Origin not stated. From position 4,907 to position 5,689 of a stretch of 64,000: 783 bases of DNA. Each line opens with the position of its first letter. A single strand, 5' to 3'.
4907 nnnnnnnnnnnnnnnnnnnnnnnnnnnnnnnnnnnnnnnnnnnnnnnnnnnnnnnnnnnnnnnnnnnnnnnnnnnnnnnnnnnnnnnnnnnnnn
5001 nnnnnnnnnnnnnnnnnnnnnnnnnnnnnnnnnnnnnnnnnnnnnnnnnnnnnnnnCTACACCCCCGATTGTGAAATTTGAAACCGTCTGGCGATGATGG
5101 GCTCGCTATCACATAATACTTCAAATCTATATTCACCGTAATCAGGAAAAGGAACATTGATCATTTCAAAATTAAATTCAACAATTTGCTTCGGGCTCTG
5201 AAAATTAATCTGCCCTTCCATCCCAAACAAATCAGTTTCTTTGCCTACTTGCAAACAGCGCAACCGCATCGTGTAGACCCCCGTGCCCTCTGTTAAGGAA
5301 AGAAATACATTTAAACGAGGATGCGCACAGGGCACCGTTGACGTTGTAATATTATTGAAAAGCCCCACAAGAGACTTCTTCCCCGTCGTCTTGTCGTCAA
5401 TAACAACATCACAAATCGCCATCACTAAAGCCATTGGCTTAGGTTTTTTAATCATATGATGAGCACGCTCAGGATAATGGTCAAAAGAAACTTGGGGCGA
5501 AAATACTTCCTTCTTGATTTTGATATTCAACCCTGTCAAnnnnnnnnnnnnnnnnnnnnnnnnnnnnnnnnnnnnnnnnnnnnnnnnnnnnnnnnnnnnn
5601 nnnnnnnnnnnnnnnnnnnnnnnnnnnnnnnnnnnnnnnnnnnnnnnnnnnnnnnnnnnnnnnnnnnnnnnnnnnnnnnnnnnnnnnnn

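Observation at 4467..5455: Three-gene MazF module with a non-canonical antitoxin candidate and an extra upstream gene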

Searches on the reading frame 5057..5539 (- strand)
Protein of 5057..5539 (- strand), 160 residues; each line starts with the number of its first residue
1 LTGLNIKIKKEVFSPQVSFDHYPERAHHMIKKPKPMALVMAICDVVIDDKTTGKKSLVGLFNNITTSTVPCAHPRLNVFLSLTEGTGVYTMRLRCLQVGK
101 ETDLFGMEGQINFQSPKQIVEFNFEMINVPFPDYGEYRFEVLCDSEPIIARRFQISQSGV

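Call 3: search_protein_families(library=pfam, proteins=[window:5057-5539:-], max_evalue=1)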
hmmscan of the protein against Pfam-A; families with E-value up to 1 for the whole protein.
window:5057-5539:- (160 aa): 1 family
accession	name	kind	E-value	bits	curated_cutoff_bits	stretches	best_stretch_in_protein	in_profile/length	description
PF22091.2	DUF6941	-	3.9e-20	72.9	27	1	39-155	2-124/125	Family of unknown function (DUF6941)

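Call 4: search_protein_families(library=ncbifam, proteins=[window:5057-5539:-], max_evalue=1)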
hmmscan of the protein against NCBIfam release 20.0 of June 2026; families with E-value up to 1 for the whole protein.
window:5057-5539:- (160 aa): 0 families

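Call 10: search_protein_families(library=padloc, proteins=[window:5057-5458:-], max_evalue=1)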
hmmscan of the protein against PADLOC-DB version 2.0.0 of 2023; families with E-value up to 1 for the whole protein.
window:5057-5458:- (133 aa): 0 families

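Call 11: search_protein_families(library=phrogs, proteins=[window:5057-5458:-], max_evalue=1)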
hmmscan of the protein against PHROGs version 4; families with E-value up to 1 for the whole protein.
window:5057-5458:- (133 aa): 2 families
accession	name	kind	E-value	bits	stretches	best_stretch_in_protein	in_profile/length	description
phrog_38310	-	unknown function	0.066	13.9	1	8-87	54-131/189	-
phrog_2047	-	unknown function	0.1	13.4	1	14-36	22-44/49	-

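Call 16: find_homologous_proteins(query=window:5057-5458:-, max_evalue=0.001)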
Query window:5057-5458:- (133 aa): 11 proteins with E <= 0.001 among 14 candidates.
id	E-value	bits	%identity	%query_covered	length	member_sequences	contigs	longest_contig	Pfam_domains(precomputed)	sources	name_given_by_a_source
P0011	6.5e-84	296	100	100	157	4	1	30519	PF22091.3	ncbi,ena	-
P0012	1.3e-52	195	63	98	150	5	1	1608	PF22091.3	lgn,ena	-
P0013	2.0e-50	188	63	96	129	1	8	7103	PF22091.3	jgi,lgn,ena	jgi:hypothetical protein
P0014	3.1e-49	184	58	98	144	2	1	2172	PF22091.3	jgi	-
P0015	6.9e-48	180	60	97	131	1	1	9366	PF22091.3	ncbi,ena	-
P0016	1.2e-47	179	60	97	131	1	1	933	PF22091.3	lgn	-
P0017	1.7e-47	178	59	98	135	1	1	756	PF22091.3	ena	-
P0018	1.0e-46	176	58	98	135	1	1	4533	PF22091.3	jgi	-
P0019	1.1e-46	176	60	97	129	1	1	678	PF22091.3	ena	-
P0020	4.9e-41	157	56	95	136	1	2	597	PF22091.3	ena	-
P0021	5.3e-39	151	54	96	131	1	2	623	PF22091.3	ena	-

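Call 18: find_encoding_contigs(protein=P0013, flank=4000, max_places=6)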
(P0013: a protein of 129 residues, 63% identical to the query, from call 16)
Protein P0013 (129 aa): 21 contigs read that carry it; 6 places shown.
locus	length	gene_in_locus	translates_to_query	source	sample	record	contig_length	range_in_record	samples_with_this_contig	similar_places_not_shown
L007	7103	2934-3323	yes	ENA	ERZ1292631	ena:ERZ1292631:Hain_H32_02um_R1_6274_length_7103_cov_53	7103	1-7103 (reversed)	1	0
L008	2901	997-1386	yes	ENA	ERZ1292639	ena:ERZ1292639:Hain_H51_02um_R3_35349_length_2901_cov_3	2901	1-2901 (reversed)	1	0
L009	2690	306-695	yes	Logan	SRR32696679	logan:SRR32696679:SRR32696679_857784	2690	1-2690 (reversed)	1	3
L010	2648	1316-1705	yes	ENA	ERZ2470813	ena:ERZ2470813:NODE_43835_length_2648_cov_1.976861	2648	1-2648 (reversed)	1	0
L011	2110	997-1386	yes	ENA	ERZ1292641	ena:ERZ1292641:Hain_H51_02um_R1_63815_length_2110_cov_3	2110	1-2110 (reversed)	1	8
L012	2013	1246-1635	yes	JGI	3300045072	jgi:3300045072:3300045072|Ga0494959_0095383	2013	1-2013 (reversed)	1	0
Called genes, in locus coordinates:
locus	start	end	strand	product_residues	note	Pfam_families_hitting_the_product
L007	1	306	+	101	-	?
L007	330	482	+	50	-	-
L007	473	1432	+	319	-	PF03773:ArsP_1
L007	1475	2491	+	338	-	PF00565:SNase (weak)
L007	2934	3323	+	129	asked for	PF22091:DUF6941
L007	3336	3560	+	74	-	-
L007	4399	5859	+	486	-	PF12161:HsdM_N, PF02384:N6_Mtase, PF07669:Eco57I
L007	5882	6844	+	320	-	-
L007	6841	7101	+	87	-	?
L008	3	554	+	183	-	?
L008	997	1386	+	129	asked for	PF22091:DUF6941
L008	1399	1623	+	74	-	-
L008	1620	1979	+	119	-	PF02452:PemK_toxin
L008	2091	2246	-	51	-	-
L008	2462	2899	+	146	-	?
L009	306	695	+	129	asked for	PF22091:DUF6941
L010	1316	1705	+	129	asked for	PF22091:DUF6941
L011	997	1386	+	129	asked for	PF22091:DUF6941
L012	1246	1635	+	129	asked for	PF22091:DUF6941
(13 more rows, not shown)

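Call 19: find_encoding_contigs(protein=P0015, flank=4000, max_places=4)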
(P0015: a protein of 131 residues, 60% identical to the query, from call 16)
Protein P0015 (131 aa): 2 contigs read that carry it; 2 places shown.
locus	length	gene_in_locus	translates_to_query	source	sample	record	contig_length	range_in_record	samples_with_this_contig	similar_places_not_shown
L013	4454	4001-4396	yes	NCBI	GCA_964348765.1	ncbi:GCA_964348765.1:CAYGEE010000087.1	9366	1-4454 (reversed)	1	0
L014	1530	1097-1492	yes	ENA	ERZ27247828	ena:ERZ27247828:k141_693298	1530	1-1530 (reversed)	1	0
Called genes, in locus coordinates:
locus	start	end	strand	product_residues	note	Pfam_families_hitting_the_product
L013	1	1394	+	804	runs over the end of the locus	-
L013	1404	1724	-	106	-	PF01588:tRNA_bind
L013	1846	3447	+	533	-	-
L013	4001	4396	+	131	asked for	PF22091:DUF6941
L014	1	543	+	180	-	?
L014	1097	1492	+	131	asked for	PF22091:DUF6941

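Call 29: find_related_loci(query=A4, collection=genome_contigs, flank=3000)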
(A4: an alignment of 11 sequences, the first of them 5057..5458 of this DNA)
Query A4 (133 aa) in genome_contigs; peptide patterns used: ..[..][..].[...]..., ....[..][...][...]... (x = any residue, [..] = any of these).
36 stretches matched a pattern; 7 encode a relative of the query (tblastn E <= 1e-3); 7 distinct loci.
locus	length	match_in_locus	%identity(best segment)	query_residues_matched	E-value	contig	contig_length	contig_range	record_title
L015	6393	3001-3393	63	1-131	6e-59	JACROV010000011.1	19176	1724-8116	MAG: Candidatus Omnitrophota bacterium isolate NC_groundwater_1970_Pr3_S-0.2um_51_5 scaffold_22315, whole genome shotgun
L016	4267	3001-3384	63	3-130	4e-57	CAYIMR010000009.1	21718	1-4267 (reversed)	MAG TPA_asm: uncultured Planctomycetales bacterium isolate ERP119705_co25_233 genome assembly, contig: NODE_1390_length_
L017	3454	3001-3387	60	3-131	3e-54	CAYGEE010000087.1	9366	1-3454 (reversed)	MAG TPA_asm: uncultured Planctomycetales bacterium isolate ERP113451_co3_410 genome assembly, contig: NODE_6269_length_9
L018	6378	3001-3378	55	2-127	3e-49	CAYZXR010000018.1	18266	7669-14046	MAG TPA_asm: uncultured Planctomycetia bacterium isolate binchicken_co181_45 genome assembly, contig: NODE_4980_length_1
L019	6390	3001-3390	52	2-131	1e-48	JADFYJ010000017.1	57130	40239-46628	MAG: Candidatus Omnitrophota bacterium isolate nDJH6bin5 nDJH6_bin5_NODE_17_length_57130_cov_6.876761, whole genome shot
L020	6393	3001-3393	47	1-131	2e-41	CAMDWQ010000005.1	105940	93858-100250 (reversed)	MAG: Candidatus Omnitrophica bacterium isolate LH-05nov19-156 genome assembly, contig: LH-05nov19-C188, whole genome sho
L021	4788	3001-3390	47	2-131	2e-41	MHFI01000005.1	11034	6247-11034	MAG: Omnitrophica bacterium RIFCSPHIGHO2_02_FULL_51_18 rifcsphigho2_02_scaffold_12330, whole genome shotgun sequence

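Call 31: search_solved_structures(query=A4, max_evalue=10, show_alignments=2)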
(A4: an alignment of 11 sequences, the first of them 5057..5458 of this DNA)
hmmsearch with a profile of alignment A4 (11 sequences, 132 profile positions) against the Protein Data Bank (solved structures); distinct sequences matched with E-value up to 10: 3.
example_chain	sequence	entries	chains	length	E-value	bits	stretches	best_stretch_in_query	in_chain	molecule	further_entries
7msu_A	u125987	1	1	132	0.18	14.5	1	16-64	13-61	Hemolysin, contains CBS domains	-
7m1t_A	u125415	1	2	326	0.85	12.4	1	16-63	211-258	Hemolysin, contains CBS domains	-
8f70_A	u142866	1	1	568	1.1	12.1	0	94-113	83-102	T18.1 Major pilin backbone protein T-antigen,Major pilin backbone protein T-antigen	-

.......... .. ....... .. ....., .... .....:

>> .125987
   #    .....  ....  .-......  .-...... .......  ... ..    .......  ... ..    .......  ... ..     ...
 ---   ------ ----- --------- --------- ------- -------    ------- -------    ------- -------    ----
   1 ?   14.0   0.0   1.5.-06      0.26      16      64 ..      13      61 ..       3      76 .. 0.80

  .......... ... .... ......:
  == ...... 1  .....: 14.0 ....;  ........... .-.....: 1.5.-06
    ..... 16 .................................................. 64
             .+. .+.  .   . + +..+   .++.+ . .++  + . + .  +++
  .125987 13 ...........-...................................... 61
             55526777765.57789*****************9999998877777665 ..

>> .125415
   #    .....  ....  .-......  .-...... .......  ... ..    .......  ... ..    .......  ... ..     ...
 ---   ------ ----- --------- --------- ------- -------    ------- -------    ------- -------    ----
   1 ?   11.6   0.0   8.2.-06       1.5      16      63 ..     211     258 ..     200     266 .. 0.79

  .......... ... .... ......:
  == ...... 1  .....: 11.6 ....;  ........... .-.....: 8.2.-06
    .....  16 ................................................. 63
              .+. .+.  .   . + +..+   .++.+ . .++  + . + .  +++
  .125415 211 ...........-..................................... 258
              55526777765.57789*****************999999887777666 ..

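Call 43: search_protein_families(library=ncbifam, proteins=[L015:3414-3647:+], max_evalue=10)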
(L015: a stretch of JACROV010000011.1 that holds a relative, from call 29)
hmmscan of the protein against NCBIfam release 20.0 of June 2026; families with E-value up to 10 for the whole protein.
L015:3414-3647:+ (77 aa): 0 families

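Call 49: predict_structure(alignment_id=A4)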
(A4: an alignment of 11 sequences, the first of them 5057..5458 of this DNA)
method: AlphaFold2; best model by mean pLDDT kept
length: 133 residues; sequences in the alignment: 11
mean_pLDDT: 86.2   pTM: 0.78
mean pLDDT of the five models: 86.2, 75.7, 64.6, 64.4, 62.0
residues with pLDDT >= 90: 75; 70-90: 40; 50-70: 17; < 50: 1
segments of 3 or more residues with pLDDT < 50: none
pLDDT, mean of each block of 10 residues (from residue 1): 80 79 68 74 83 93 95 91 94 89 90 95 93 73
secondary structure, 60 per line:
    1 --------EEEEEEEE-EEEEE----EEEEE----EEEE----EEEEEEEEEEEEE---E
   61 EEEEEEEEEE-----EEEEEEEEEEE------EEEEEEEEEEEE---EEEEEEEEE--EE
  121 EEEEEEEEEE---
elements in order: E9-16 E18-22 E27-31 E36-39 E44-56 E60-70 E76-86 E93-104 E108-116 E119-130

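Call 50: search_dna_similar(query=window:5057-5458:-, collection=plasmids, mode=protein, max_evalue=0.001)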
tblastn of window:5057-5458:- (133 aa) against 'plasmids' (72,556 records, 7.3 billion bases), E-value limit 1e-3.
No match.

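Call 54: fold_search(model_id=the predicted structure, library=pdb)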
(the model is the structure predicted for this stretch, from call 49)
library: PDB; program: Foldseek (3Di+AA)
matches with E <= 10: 1790; with E <= 0.001: 35
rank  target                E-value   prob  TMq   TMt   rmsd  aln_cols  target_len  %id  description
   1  9gkg_D                7.8e-05  1.00  0.47  0.41   6.4       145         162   12  Crystal structure of UNC119 in complex with Squarunkin A (released 2025-01-15)
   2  5l7k_A                9.4e-05  1.00  0.47  0.41   6.4       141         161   11  The crystal structure of myristoylated NPHP3 peptide in complex with UNC119a (released 2016-08-10)
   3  9nem_E                1.1e-04  1.00  0.48  0.42   6.2       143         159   12  Structure of Unc119-Farnesylated peptide complex (released 2025-09-03)
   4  9nem_B                1.3e-04  1.00  0.48  0.39   7.4       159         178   12  Structure of Unc119-Farnesylated peptide complex (released 2025-09-03)
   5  9nem_A                1.3e-04  1.00  0.48  0.41   6.1       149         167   11  Structure of Unc119-Farnesylated peptide complex (released 2025-09-03)
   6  3gqq_D                1.3e-04  1.00  0.47  0.37   8.0       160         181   11  Crystal structure of the human retinal protein 4 (unc-119 homolog A). Northeast Structural Genomics Consortium target  (released 2009-04-07)
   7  6h6a_J                1.9e-04  1.00  0.49  0.42   6.0       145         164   12  Crystal structure of UNC119 in complex with LCK peptide (released 2018-09-26)
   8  3gqq_E                2.0e-04  1.00  0.49  0.42   6.0       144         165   12  Crystal structure of the human retinal protein 4 (unc-119 homolog A). Northeast Structural Genomics Consortium target  (released 2009-04-07)
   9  7umo_F                2.1e-04  1.00  0.45  0.38   6.8       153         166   12  Structure of Unc119-inhibitor complex. (released 2023-07-26)
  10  6h6a_D                2.3e-04  1.00  0.49  0.42   6.0       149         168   12  Crystal structure of UNC119 in complex with LCK peptide (released 2018-09-26)
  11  9nem_F                2.3e-04  1.00  0.46  0.40   6.7       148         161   11  Structure of Unc119-Farnesylated peptide complex (released 2025-09-03)
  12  9gkg_B                2.5e-04  1.00  0.47  0.40   6.5       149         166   12  Crystal structure of UNC119 in complex with Squarunkin A (released 2025-01-15)
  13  7umo_E                2.5e-04  1.00  0.47  0.40   7.0       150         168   11  Structure of Unc119-inhibitor complex. (released 2023-07-26)
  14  9nem_D                2.6e-04  1.00  0.49  0.42   6.0       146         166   12  Structure of Unc119-Farnesylated peptide complex (released 2025-09-03)
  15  8dne_A                2.8e-04  1.00  0.58  0.23   4.7       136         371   13  CryoEM structure of the A.aeolicus WzmWzt transporter bound to ATP (released 2022-09-21)
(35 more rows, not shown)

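Call 60: fold_search(model_id=the predicted structure, library=viral)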
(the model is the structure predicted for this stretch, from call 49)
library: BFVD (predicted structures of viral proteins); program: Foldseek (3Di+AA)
matches with E <= 10: 1441; with E <= 0.001: 6
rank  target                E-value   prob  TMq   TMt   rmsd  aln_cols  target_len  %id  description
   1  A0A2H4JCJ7            1.0e-07  1.00  0.72  0.70   3.8       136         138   13  Uncharacterized protein [uncultured Caudovirales phage]
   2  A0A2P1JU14            5.0e-07  1.00  0.77  0.77   3.3       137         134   15  Uncharacterized protein [Anoxybacillus phage A403]
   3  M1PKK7                4.9e-06  1.00  0.60  0.57   5.1       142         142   15  (no name in the UniProt tables at hand)
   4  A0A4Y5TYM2            1.2e-05  1.00  0.72  0.37   4.2       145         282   12  (no name in the UniProt tables at hand)
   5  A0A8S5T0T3            2.2e-04  1.00  0.61  0.51   5.8       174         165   10  Uncharacterized protein [Siphoviridae sp. ctKFk2]
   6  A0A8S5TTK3            5.8e-04  1.00  0.69  0.58   4.7       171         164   12  Uncharacterized protein [Siphoviridae sp. ct5jB2]
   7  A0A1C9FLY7            1.5e-03  1.00  0.37  0.16   5.1        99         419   10  (no name in the UniProt tables at hand)
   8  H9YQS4                2.9e-03  1.00  0.43  0.20  14.4       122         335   17  (no name in the UniProt tables at hand)
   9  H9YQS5                3.0e-03  1.00  0.46  0.20  15.0       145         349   13  (no name in the UniProt tables at hand)
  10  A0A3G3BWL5            3.9e-03  1.00  0.54  0.44   7.4       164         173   12  (no name in the UniProt tables at hand)
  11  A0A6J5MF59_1          5.7e-03  1.00  0.42  0.10   8.5       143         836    9  Uncharacterized protein [uncultured Caudovirales phage]
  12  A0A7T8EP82            6.0e-03  1.00  0.42  0.48   4.7       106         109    8  (no name in the UniProt tables at hand)
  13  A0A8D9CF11            9.8e-03  1.00  0.38  0.17   4.2        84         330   12  Uncharacterized protein [uncultured marine phage]
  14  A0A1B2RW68            1.0e-02  0.99  0.30  0.34   8.8       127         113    7  Uncharacterized protein [Lymphocystis disease virus 3]
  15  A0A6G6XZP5            1.0e-02  0.99  0.37  0.37   7.7       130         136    8  (no name in the UniProt tables at hand)
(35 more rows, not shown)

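Call 61: search_dna_similar(query=window:5057-5458:-, collection=phages, mode=protein, max_evalue=1)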
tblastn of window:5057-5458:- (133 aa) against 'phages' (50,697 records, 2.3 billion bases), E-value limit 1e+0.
No match.

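Call 82: search_protein_families(library=pfam, proteins=[L020:1201-2679:+, L015:1038-2891:+, L015:4103-4912:+, L020:4005-5462:-, L021:1-2751:+], max_evalue=0.1)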
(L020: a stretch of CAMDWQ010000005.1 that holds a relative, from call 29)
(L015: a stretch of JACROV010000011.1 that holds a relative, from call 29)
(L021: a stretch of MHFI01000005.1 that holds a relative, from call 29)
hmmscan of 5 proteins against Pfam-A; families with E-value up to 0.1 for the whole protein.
L020:1201-2679:+ (492 aa): 1 family
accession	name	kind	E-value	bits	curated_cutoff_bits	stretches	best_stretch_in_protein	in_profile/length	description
PF00344.25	SecY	-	1e-28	101.1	32.2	1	80-404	1-305/306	SecY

L015:1038-2891:+ (617 aa): 2 families
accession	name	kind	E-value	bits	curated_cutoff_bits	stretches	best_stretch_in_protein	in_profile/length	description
PF01077.27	NIR_SIR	-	3.1e-33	114.9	27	2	159-349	1-156/158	Nitrite and sulphite reductase 4Fe-4S domain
PF03460.22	NIR_SIR_ferr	-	8.9e-19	67.4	24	2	86-150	10-68/69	Nitrite/Sulfite reductase ferredoxin-like half domain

L015:4103-4912:+ (269 aa): 2 families
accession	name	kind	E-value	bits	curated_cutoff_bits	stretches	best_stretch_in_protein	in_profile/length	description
PF07589.16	PEP-CTERM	-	1.1e-07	32.1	20.7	1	245-268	1-24/24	PEP-CTERM motif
PF19209.5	CoV_S1_C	-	0.057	14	27.1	0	148-193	7-45/58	Coronavirus spike glycoprotein S1, C-terminal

L020:4005-5462:- (485 aa): 2 families
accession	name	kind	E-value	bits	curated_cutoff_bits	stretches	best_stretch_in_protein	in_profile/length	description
PF00361.26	Proton_antipo_M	-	8.1e-72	242.3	21.5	1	127-421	1-294/294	NADH:quinone oxidoreductase/Mrp antiporter, TM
PF00420.29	Oxidored_q2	-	0.0008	19.5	26.1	1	112-193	5-89/95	NADH-ubiquinone/plastoquinone oxidoreductase chain 4L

L021:1-2751:+ (916 aa): 3 families
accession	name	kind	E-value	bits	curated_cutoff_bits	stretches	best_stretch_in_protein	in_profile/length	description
PF00121.24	TIM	-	2.3e-09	37.6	20.1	1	75-176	135-236/245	Triosephosphate isomerase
PF20755.2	DUF6834_C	-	0.0087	16.7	27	1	355-415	36-100/129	Domain of unknown function (DUF6834), C-terminal domain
PF03343.18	SART-1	-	0.018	14.2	31.5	1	503-582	138-220/585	SART-1 family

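Call 99: find_related_loci(query=A8, collection=viral_contigs, flank=3000)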
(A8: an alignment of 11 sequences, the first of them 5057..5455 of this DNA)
Query A8 (132 aa) in viral_contigs; peptide patterns used: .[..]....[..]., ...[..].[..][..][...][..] (x = any residue, [..] = any of these).
102 stretches matched a pattern; 1 encode a relative of the query (tblastn E <= 1e-3); 1 distinct loci.
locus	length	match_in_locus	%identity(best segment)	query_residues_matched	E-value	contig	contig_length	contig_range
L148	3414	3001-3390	28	1-129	8e-15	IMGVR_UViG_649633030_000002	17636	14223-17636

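Call 104: find_encoding_contigs(protein=P0018, flank=3000, max_places=2)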
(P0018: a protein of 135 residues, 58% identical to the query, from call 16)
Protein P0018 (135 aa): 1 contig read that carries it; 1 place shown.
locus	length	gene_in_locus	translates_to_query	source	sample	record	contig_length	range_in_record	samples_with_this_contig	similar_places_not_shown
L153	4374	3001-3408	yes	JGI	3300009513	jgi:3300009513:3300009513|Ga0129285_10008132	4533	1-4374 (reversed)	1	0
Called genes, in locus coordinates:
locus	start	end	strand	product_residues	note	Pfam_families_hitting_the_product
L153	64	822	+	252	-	PF02405:MlaE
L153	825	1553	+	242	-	PF02463:SMC_N (weak), PF00005:ABC_tran, PF13304:AAA_21 (weak)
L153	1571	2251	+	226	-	PF02470:MlaD, PF28544:Helical_needle (weak)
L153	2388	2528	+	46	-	-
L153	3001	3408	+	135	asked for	PF22091:DUF6941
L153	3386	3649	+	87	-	-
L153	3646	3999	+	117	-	PF02452:PemK_toxin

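Call 105: find_encoding_contigs(protein=P0014, flank=3000, max_places=2)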
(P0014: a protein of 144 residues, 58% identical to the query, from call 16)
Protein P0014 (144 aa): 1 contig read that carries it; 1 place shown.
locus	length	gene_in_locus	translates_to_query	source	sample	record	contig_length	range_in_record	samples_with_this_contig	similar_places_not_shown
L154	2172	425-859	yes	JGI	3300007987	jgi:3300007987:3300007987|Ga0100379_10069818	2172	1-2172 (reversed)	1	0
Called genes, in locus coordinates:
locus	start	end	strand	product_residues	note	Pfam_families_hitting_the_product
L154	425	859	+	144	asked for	PF22091:DUF6941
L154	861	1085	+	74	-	-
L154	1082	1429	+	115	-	PF02452:PemK_toxin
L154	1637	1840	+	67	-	-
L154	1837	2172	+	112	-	?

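Call 106: find_encoding_contigs(protein=P0012, flank=3000, max_places=2)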
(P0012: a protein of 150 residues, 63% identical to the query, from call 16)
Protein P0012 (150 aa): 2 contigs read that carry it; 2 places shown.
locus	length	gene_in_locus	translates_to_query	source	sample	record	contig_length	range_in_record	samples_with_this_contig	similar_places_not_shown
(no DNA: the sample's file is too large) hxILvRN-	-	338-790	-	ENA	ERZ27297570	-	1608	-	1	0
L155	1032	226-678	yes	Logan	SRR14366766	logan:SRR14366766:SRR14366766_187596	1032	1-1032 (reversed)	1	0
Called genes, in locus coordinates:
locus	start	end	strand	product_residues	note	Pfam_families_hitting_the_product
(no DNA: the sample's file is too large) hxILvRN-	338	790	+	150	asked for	PF22091:DUF6941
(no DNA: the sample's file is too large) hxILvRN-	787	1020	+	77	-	-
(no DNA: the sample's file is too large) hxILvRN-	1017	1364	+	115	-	PF02452:PemK_toxin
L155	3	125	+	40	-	?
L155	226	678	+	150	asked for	PF22091:DUF6941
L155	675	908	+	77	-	-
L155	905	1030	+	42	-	?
